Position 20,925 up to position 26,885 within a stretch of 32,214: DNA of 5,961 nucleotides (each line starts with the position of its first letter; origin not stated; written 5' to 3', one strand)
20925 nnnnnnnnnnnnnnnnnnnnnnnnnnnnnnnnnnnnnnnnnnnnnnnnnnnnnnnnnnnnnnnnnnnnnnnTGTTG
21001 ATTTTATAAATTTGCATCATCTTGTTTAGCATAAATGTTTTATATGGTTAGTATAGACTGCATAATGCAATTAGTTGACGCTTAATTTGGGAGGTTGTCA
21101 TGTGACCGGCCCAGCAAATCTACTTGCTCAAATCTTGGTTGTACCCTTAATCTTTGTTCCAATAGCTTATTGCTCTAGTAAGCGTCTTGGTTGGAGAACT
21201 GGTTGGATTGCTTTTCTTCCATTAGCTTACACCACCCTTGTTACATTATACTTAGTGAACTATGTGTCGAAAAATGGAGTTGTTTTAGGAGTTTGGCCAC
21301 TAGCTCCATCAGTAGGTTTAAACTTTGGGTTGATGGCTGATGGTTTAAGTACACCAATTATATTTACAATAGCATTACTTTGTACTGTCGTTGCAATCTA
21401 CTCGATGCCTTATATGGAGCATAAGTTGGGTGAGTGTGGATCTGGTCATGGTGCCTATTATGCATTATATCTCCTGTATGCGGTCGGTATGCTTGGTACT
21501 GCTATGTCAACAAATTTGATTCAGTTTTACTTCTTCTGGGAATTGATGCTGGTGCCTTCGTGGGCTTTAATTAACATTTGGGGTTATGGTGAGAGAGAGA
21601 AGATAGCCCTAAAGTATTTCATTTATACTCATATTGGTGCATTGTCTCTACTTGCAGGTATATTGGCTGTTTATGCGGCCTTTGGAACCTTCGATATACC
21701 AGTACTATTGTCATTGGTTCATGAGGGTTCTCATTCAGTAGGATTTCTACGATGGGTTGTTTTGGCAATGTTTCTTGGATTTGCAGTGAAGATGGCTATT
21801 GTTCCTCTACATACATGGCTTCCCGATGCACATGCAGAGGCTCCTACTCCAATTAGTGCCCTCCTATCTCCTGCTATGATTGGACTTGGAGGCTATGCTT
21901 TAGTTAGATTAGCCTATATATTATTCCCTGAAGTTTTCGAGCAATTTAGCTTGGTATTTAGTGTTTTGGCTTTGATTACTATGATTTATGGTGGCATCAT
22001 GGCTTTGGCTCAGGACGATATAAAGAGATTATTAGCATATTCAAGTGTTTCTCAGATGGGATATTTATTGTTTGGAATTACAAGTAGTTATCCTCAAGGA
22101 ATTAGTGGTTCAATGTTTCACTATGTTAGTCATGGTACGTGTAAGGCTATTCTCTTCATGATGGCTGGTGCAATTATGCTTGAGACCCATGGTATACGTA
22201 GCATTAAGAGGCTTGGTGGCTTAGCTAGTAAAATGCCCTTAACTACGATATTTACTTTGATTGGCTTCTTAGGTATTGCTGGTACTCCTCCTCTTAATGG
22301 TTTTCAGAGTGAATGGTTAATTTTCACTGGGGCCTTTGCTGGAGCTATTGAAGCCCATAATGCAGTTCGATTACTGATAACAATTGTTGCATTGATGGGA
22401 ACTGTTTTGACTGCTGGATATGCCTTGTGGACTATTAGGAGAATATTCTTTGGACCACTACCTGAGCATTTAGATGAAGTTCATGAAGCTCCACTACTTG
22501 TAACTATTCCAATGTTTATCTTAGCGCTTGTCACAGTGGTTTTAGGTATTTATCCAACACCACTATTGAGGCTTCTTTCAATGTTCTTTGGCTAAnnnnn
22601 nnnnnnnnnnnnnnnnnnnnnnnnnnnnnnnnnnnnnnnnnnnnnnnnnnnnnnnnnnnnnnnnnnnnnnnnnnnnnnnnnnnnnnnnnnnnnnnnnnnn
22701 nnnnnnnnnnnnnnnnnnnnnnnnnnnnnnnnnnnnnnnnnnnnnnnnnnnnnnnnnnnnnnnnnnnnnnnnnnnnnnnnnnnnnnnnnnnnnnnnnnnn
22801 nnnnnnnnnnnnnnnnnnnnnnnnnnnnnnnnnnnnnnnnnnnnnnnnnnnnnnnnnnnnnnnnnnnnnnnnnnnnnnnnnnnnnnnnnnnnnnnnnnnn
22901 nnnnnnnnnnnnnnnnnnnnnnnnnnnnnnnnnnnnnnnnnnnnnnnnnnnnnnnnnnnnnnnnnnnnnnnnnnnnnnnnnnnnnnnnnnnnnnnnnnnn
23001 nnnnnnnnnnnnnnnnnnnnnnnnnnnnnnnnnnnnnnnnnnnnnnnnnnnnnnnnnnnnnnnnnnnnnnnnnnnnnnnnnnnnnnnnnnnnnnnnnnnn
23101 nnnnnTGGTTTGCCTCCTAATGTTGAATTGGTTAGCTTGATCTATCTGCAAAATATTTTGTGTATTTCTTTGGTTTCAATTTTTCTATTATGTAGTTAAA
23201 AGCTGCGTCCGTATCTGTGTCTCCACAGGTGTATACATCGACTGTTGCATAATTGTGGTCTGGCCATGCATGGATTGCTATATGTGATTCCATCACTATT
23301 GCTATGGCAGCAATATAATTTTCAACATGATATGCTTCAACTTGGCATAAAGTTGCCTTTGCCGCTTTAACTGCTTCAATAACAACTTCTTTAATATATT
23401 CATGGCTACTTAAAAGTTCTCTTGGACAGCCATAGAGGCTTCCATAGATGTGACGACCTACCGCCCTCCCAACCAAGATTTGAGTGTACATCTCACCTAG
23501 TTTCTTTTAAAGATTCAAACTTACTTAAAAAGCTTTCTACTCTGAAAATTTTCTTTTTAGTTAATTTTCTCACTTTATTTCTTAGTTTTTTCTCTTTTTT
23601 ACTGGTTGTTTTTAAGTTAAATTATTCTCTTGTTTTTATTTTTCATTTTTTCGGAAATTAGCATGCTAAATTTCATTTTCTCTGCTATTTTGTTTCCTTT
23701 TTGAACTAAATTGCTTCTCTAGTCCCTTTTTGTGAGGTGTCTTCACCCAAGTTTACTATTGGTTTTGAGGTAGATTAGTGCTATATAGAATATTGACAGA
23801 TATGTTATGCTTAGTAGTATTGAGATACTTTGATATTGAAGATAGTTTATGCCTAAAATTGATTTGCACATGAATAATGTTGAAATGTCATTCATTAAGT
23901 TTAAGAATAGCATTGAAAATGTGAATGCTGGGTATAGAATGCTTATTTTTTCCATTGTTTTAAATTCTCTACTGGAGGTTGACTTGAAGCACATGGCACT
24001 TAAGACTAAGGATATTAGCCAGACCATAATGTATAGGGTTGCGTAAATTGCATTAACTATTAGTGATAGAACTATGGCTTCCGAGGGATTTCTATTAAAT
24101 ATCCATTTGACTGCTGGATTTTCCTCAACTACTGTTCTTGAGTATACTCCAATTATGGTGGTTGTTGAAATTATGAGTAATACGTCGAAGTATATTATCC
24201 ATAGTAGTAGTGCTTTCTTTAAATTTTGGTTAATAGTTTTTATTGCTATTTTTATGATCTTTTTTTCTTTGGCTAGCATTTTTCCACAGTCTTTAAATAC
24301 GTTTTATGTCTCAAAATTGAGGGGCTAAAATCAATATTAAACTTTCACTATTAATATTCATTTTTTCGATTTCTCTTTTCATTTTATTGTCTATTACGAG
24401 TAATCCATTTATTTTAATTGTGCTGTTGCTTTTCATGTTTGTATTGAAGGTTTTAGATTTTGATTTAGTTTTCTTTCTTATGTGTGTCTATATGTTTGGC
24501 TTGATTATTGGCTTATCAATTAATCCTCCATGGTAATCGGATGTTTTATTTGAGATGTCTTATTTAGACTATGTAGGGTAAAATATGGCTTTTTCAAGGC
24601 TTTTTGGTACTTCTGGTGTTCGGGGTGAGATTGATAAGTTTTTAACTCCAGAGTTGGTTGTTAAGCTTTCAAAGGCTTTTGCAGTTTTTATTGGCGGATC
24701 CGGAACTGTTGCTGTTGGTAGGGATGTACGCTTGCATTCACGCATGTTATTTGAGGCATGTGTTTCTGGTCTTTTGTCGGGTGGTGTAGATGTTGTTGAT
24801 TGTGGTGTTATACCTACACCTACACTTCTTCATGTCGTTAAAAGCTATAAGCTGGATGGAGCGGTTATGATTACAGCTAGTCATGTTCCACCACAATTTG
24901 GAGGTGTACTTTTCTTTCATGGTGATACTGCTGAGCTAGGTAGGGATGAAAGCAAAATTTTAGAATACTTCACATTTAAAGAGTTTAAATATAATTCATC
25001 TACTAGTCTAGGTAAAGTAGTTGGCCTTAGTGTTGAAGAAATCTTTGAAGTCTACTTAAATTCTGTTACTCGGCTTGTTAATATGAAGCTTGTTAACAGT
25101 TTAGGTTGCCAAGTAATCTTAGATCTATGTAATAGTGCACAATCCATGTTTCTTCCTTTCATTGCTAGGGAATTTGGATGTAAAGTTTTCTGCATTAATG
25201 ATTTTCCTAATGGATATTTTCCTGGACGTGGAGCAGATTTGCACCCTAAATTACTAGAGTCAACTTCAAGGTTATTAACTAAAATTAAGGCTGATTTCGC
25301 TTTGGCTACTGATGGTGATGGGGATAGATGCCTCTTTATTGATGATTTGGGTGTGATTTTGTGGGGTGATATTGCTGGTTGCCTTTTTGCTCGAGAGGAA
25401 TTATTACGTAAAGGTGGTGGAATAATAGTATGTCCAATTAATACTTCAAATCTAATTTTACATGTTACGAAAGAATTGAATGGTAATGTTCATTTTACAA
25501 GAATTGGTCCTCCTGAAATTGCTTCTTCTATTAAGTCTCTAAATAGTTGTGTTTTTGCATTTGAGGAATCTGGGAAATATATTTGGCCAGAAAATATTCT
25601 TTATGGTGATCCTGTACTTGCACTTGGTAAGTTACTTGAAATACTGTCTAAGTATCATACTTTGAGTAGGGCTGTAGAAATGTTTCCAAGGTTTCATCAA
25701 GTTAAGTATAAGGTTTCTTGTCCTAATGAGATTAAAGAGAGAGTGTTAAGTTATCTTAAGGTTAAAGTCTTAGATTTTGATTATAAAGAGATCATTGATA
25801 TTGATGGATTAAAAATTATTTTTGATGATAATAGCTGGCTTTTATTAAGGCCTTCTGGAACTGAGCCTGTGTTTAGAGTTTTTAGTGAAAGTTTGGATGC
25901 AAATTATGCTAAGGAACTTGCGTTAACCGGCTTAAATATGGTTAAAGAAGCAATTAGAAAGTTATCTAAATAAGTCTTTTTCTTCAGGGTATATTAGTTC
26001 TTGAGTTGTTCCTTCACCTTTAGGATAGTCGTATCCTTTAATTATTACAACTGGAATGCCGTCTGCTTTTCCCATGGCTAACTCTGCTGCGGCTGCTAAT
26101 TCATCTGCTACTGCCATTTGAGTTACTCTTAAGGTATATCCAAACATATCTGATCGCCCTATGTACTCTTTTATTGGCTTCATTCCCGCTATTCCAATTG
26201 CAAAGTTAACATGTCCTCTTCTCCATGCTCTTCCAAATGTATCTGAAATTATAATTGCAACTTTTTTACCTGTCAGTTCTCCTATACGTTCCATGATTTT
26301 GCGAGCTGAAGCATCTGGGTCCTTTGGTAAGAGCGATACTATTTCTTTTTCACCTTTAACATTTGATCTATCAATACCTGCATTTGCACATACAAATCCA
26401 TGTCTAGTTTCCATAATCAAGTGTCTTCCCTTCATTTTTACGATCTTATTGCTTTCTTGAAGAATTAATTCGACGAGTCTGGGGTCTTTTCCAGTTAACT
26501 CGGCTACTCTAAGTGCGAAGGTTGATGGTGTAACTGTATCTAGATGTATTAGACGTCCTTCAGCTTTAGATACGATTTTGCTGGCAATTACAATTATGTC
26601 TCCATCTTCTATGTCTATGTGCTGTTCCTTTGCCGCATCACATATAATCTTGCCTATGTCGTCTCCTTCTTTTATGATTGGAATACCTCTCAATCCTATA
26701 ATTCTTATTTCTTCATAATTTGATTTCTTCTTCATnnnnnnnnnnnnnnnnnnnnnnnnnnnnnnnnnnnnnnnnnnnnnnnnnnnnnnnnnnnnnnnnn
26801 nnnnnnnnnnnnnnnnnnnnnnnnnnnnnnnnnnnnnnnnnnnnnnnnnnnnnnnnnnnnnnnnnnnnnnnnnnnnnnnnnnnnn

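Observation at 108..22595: Complete complex-I-style 11-subunit set built around a hydrogenase-type catalytic module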

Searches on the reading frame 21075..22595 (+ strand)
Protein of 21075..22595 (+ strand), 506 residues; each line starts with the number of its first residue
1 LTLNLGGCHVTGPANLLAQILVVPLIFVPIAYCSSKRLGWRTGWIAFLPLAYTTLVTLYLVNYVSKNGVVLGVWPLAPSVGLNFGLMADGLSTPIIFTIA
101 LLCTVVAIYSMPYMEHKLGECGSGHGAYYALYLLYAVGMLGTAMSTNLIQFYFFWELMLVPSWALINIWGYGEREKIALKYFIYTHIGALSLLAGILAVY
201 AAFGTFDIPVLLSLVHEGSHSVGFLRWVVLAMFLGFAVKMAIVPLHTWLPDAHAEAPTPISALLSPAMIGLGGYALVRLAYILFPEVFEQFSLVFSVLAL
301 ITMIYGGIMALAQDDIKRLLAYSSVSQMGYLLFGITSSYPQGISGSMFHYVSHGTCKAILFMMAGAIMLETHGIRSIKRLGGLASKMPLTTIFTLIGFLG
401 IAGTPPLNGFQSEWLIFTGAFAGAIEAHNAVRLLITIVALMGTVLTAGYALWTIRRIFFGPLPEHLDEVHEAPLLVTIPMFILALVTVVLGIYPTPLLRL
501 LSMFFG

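Call 6: search_protein_families(library=pfam, proteins=[window:21075-22595:+], max_evalue=0.01)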
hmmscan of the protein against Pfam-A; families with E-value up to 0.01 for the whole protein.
window:21075-22595:+ (506 aa): 2 families
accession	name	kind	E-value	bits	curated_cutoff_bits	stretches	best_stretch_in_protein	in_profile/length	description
PF00361.26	Proton_antipo_M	-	5.6e-76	256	21.5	1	145-423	1-278/294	NADH:quinone oxidoreductase/Mrp antiporter, TM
PF00662.26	Proton_antipo_N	-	3.6e-06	27.2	24.5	1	79-117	6-44/51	NADH-Ubiquinone oxidoreductase (complex I), chain 5 N-terminus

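Call 22: search_solved_structures(query=window:21075-22595:+, max_evalue=1e-20, show_alignments=1)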
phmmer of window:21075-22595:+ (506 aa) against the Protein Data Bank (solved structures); distinct sequences matched with E-value up to 1e-20: 83 (the best 60 are shown).
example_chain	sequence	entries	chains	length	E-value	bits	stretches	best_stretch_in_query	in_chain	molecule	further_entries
6tjv_D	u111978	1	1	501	4.1e-59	204.2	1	74-499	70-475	NADH dehydrogenase subunit 4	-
6hum_D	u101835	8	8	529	1.6e-58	202.2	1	27-500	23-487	NAD(P)H-quinone oxidoreductase chain 4 1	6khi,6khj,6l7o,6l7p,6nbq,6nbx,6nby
7qru_A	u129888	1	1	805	4.1e-58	200.9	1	25-497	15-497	Na+/H+ antiporter subunit A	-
8qby_M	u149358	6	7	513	2.3e-57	198.4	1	35-495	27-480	NADH dehydrogenase subunit M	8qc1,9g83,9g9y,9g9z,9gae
6cfw_H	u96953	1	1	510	2.3e-56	195.1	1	90-496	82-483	Monovalent cation/H+ antiporter subunit D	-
6z16_A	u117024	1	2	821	2.4e-54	188.4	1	26-497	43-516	Multisubunit Na+/H+ antiporter, A subunit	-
7p61_M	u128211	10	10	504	4.5e-51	177.7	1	20-499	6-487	NADH dehydrogenase I subunit M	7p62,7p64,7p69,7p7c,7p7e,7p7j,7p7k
3rko_M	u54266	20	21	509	4.6e-51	177.6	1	20-499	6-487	NADH-QUINONE OXIDOREDUCTASE SUBUNIT M | NADH dehydrogenase I subunit M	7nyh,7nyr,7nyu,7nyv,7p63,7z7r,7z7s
8e9g_M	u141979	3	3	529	9.1e-51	176.6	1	39-501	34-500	NADH-quinone oxidoreductase, M subunit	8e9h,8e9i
7aqq_M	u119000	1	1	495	7.3e-50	173.6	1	52-498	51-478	NADH-ubiquinone oxidoreductase chain 4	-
7ar7_M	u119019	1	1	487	7.5e-50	173.6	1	77-498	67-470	NADH-ubiquinone oxidoreductase chain 4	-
7aqw_M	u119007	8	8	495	7.7e-50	173.6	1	52-498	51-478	NADH-ubiquinone oxidoreductase chain 4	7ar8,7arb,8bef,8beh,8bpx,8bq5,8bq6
7a23_M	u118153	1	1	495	2.6e-49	171.8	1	52-498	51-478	Nad4m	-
8e73_4M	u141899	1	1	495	3.1e-48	168.3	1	78-498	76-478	Nad4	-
6hum_F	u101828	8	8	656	1.9e-47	165.7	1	73-504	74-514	NADH dehydrogenase subunit 5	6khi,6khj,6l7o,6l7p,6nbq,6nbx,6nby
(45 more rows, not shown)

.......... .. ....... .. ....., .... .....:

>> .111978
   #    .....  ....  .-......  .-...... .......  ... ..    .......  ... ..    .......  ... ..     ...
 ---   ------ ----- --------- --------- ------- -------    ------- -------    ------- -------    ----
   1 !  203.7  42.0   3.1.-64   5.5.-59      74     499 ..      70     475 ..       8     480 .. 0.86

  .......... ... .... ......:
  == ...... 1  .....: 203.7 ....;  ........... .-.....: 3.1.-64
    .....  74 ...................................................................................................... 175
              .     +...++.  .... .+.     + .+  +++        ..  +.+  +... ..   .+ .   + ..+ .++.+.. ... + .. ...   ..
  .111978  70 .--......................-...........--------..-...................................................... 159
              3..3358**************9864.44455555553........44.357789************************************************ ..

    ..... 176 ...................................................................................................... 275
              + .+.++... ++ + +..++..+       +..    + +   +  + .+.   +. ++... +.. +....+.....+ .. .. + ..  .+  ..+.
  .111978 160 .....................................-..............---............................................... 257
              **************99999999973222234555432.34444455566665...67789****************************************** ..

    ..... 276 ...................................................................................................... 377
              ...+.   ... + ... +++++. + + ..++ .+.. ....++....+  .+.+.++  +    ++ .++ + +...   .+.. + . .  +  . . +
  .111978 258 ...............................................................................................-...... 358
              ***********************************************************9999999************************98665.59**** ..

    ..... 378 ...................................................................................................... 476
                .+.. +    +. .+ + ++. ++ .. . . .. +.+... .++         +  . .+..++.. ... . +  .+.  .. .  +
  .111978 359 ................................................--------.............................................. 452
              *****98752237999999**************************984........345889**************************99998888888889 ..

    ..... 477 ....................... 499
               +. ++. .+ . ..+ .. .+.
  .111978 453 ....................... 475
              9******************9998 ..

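Call 39: search_protein_families(library=ncbifam, proteins=[window:21075-22595:+], max_evalue=0.001)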
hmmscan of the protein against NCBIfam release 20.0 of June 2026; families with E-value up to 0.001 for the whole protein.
window:21075-22595:+ (506 aa): 76 families (the best 25 are shown)
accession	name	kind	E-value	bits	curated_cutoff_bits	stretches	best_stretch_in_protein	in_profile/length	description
TIGR01972.1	NDH_I_M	subfamily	3.5e-106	355.8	263.8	1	18-501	2-475/486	NADH-quinone oxidoreductase subunit M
NF006419.0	PRK08668.1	equivalog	1.1e-86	292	617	1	16-503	3-476/613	NADH dehydrogenase subunit M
NF005097.0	PRK06525.1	equivalog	7.7e-79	265.6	430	1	20-492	8-473/480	hydrogenase 4 subunit D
NF005141.0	PRK06590.1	equivalog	8.8e-79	266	556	1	15-494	3-468/615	NADH-quinone oxidoreductase subunit L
NF006240.0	PRK08376.1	subfamily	1.9e-77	261.3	662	1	15-497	5-495/521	putative monovalent cation/H+ antiporter subunit D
NF004499.0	PRK05846.1-3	equivalog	1e-76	258.7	585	1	17-500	7-476/502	NADH-quinone oxidoreductase subunit M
NF004500.0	PRK05846.1-4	equivalog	1.1e-76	258.6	550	1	71-500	64-494/525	NADH-quinone oxidoreductase subunit M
TIGR00940.1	2a6301s01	subfamily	6.1e-76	256.3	920.45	1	25-497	12-492/793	monovalent cation:proton antiporter subunit A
NF009212.0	PRK12561.1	subfamily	1.6e-75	254.8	645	1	69-495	65-482/531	NAD(P)H-quinone oxidoreductase subunit 4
NF005060.0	PRK06473.1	equivalog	2.1e-75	254.3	747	1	17-499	2-472/500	NADH-quinone oxidoreductase subunit M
NF009285.0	PRK12645.1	equivalog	5.3e-75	253.2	1028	1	17-497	4-496/804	Na+/H+ antiporter subunit A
NF009288.0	PRK12648.1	equivalog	8.9e-75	252.4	1104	1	16-497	2-474/954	monovalent cation/H+ antiporter subunit A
TIGR01974.1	NDH_I_L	subfamily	4.8e-74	250.4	407.5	1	16-499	2-484/630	NADH-quinone oxidoreductase subunit L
NF005086.0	PRK06521.1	equivalog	2.3e-70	237.8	667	1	19-502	10-500/669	hydrogenase 4 subunit B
NF004505.0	PRK05846.2-5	equivalog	2.1e-69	234.7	700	1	55-501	43-474/508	NADH-quinone oxidoreductase subunit M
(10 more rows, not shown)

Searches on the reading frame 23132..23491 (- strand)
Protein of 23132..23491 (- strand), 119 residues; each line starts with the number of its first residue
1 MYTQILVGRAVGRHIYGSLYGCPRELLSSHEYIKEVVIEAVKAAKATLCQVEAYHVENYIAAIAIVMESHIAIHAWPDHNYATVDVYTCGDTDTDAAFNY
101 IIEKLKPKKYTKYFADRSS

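Call 50: search_protein_families(library=pfam, proteins=[window:23132-23491:-], max_evalue=0.001)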
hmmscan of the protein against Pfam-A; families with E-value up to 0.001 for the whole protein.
window:23132-23491:- (119 aa): 1 family
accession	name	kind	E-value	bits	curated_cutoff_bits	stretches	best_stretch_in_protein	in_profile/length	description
PF02675.21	AdoMet_dc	-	2.2e-31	108.8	25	1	14-117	1-106/107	S-adenosylmethionine decarboxylase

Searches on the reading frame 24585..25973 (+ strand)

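Call 50: search_protein_families(library=pfam, proteins=[window:24585-25973:+], max_evalue=0.001)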
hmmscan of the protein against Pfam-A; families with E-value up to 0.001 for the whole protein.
window:24585-25973:+ (462 aa): 4 families
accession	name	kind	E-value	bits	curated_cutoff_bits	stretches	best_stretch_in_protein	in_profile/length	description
PF02878.22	PGM_PMM_I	-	1.3e-33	116.1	22.5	1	5-132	2-133/138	Phosphoglucomutase/phosphomannomutase, alpha/beta/alpha domain I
PF02879.22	PGM_PMM_II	-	6.5e-18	65.6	29.3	1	156-255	2-102/103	Phosphoglucomutase/phosphomannomutase, alpha/beta/alpha domain II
PF02880.22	PGM_PMM_III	-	1.2e-10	41.9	20.7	1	261-369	2-114/115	Phosphoglucomutase/phosphomannomutase, alpha/beta/alpha domain III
PF00408.26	PGM_PMM_IV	-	5.3e-07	30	23.1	1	393-446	21-62/68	Phosphoglucomutase/phosphomannomutase, C-terminal domain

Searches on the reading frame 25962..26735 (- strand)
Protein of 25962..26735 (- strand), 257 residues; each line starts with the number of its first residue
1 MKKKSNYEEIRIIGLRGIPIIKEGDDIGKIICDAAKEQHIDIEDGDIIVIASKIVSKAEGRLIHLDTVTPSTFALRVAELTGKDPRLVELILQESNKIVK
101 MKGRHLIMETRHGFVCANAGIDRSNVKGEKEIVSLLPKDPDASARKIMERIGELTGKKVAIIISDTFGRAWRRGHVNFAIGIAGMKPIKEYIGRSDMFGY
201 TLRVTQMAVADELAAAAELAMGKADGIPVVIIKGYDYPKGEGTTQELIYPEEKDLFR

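Call 50: search_protein_families(library=pfam, proteins=[window:25962-26735:-], max_evalue=0.001)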
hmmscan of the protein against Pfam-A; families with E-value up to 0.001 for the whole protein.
window:25962-26735:- (257 aa): 1 family
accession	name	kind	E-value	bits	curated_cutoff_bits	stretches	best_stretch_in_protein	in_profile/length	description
PF01996.21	F420_ligase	-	1.2e-82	277.1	25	1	18-234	4-218/218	F420-0:Gamma-glutamyl ligase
